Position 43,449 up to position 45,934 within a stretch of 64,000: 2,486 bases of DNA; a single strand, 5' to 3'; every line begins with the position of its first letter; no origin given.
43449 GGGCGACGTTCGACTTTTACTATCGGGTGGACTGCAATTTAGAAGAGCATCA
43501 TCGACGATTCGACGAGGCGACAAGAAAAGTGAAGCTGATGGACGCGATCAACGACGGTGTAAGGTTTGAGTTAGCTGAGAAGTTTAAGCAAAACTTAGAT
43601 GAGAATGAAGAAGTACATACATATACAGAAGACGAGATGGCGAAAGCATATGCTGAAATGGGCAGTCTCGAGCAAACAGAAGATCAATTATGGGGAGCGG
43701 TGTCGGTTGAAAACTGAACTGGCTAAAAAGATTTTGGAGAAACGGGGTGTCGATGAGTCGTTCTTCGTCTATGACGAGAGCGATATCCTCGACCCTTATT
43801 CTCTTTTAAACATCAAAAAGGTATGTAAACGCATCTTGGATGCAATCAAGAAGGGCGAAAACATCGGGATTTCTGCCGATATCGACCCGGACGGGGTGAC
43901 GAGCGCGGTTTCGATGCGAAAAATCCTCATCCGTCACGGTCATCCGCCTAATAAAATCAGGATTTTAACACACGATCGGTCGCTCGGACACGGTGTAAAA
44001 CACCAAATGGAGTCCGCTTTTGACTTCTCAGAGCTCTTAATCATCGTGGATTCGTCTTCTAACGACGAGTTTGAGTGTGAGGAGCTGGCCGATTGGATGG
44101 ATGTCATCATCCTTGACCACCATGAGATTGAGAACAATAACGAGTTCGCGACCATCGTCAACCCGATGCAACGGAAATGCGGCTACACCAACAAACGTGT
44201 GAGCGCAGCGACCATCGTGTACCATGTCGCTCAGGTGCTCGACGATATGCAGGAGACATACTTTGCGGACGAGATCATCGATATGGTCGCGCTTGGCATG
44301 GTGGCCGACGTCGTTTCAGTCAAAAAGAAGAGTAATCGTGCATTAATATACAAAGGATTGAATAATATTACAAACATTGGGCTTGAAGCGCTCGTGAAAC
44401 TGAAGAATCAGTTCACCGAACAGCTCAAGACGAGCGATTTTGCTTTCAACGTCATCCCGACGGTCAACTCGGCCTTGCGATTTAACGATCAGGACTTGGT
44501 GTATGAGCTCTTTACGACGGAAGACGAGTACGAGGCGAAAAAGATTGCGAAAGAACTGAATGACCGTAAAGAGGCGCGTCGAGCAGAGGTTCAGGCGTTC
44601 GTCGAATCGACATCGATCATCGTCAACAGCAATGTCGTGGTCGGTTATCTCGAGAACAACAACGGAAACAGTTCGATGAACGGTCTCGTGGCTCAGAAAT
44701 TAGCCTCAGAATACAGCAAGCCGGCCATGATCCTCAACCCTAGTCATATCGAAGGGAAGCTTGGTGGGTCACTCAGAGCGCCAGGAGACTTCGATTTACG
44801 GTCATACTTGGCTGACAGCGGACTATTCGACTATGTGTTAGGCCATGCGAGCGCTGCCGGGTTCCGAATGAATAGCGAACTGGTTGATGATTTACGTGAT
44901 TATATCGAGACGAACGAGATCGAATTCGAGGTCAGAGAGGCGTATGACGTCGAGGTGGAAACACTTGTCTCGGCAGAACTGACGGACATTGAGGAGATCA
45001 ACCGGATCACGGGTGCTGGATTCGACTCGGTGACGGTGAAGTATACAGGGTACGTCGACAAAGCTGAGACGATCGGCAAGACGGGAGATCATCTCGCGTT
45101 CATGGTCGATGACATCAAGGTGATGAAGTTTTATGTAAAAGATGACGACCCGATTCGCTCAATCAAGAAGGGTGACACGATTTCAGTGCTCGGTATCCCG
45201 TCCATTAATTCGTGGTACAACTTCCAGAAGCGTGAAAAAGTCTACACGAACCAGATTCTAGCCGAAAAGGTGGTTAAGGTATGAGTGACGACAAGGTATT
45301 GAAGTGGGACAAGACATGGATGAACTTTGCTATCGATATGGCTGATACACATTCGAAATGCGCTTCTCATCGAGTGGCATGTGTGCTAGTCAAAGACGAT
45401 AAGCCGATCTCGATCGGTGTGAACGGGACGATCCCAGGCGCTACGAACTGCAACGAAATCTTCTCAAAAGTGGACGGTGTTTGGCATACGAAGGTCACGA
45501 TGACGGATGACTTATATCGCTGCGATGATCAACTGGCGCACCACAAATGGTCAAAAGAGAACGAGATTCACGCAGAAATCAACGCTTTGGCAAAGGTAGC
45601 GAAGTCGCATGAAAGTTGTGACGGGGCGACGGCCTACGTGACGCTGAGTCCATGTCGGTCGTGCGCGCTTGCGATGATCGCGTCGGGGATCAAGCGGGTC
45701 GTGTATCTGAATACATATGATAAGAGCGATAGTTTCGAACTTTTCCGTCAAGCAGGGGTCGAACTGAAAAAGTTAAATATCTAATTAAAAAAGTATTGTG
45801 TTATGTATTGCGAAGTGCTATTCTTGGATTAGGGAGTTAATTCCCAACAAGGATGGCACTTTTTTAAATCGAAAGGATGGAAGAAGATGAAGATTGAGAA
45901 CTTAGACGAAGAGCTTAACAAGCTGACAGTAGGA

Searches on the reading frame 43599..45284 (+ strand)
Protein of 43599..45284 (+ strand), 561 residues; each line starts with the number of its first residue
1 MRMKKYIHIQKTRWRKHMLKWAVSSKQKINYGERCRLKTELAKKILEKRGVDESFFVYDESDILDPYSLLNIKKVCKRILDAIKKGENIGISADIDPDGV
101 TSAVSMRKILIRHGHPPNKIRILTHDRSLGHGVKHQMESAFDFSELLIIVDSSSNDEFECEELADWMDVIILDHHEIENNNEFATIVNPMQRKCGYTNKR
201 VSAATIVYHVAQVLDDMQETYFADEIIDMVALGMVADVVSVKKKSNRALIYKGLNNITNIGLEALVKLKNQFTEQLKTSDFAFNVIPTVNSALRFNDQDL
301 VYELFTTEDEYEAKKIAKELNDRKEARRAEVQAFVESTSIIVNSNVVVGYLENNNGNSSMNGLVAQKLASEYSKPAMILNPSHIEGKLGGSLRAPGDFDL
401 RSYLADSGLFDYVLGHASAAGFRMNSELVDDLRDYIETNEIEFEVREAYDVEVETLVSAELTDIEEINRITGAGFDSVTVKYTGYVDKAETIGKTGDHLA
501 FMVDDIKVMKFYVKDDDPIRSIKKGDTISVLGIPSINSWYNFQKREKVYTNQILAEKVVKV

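Call 18: search_dna_similar(query=window:43599-45284:+, collection=phages, mode=protein, max_rows=15)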
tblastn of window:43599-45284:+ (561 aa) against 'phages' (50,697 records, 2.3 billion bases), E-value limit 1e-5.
Records with a match: 224; places in all: 224; records where one place covers at least 80% of the query: 132.
Best place of each record, by identity: <60% 224.
By first word of the organism name: Bacillus 61; Staphylococcus 45; Lactococcus 29; Enterococcus 20; Lactobacillus 18; Bacteriophage 17; Enterocloster 6; Listeria 5; Mammaliicoccus 4; Geobacillus 3; and 11 more.
By host as written in the record: - 27; Lactococcus lactis 19; Staphylococcus sp. 16; Bacillus subtilis BEST7003 11; Bacillus anthracis Sterne 10; Lactobacillus plantarum 8; Bacillus anthracis 7; Bacillus subtilis 7; and 67 more.
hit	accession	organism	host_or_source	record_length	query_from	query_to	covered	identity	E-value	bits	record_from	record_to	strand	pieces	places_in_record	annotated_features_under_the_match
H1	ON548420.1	Bacillus phage vB_BanS-Thrax4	Bacillus anthracis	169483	3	560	99%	32.0%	1e-72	258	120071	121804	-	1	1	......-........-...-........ exonuclease | antitoxin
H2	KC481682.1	Bacillus phage vB_BanS-Tsamsa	Bacillus anthracis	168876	3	560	99%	32.0%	9e-73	258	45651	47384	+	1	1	hypothetical protein (x2)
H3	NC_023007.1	Bacillus phage vB_BanS-Tsamsa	Bacillus anthracis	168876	3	560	99%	32.0%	9e-73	258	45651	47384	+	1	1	RecJ-like ssDNA exonuclease | hypothetical protein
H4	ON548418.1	Bacillus phage vB_BanS-Thrax2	Bacillus anthracis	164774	13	556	97%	32.3%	5e-73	259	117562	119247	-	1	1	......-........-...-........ exonuclease | antitoxin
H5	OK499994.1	Bacillus phage vB_BanS_Skywalker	Bacillus anthracis Sterne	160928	3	560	99%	31.4%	1e-69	249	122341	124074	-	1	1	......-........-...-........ exonuclease | hydrolase/hydrolase inhibitor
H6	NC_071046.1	Bacillus phage vB_BanS_Skywalker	Bacillus anthracis Sterne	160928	3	560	99%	31.4%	1e-69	249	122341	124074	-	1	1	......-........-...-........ exonuclease | hydrolase/hydrolase inhibitor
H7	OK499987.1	Bacillus phage vB_BanS_MrDarsey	Bacillus anthracis Sterne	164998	3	560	99%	31.4%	1e-69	249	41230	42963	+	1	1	RecJ-type single-stranded DNA-specific protein | antitoxin endoai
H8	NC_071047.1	Bacillus phage vB_BanS_MrDarsey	Bacillus anthracis Sterne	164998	3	560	99%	31.4%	1e-69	249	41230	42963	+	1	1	RecJ-type single-stranded DNA-specific protein | antitoxin endoai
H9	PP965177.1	Bacillus phage KoopaTroopa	Bacillus thuringiensis serovar kurstaki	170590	3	560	99%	31.4%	2e-69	249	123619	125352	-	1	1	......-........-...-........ exonuclease | anti-toxin MazE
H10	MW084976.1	Bacillus phage Kirov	Bacillus cereus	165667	2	560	100%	31.2%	9e-70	250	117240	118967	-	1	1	RecJ-type single-stranded DNA-specific exonuclease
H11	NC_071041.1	Bacillus phage Kirov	Bacillus cereus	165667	2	560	100%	31.2%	9e-70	250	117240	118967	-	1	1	RecJ-type single-stranded DNA-specific exonuclease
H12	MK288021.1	Bacillus phage pW2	Bacillus cereus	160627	13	561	98%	31.8%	5e-74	262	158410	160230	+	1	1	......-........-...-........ exonuclease | hypothetical protein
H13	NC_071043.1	Bacillus phage pW2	Bacillus cereus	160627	13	561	98%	31.8%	5e-74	262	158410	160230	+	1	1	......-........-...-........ exonuclease | hypothetical protein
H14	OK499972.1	Bacillus phage vB_BanS_Chewbecca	Bacillus anthracis Sterne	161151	3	560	99%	31.2%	8e-69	247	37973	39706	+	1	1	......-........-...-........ exonuclease | hypothetical protein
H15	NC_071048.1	Bacillus phage vB_BanS_Chewbecca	Bacillus anthracis Sterne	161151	3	560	99%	31.2%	8e-69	247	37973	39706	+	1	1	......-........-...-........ exonuclease | hypothetical protein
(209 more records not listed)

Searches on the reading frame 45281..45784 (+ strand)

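Call 62: search_protein_families(library=pfam, proteins=[window:45281-45784:+], max_evalue=0.001)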
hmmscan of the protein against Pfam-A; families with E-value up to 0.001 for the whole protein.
window:45281-45784:+ (167 aa): 8 families
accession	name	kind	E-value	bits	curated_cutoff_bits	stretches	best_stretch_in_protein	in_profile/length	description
PF00383.29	dCMP_cyt_deam_1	-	1.1e-23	83.5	25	1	8-143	2-101/102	Cytidine and deoxycytidylate deaminase zinc-binding region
PF14437.12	MafB19-deam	-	3.8e-17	63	27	1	11-149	4-106/142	MafB19-like deaminase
PF18750.7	SNAD4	-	5e-06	27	27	1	85-133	19-72/130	Secreted Novel AID/APOBEC-like Deaminase 4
PF14439.12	Bd3614-deam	-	7.6e-06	26.3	38.5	1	91-154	30-96/113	Bd3614-like deaminase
PF18771.7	APOBEC3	-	0.00019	22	27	1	86-134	21-72/137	APOBEC3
PF18778.7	NAD1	-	0.00024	21.7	27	1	92-133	46-91/175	Novel AID APOBEC clade 1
PF18774.7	APOBEC4_like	-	0.00029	21.2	26.7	1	84-134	22-79/131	APOBEC4-like -AID/APOBEC-deaminase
PF18772.7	APOBEC2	-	0.00042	20.8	26.8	1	92-133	46-90/175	APOBEC2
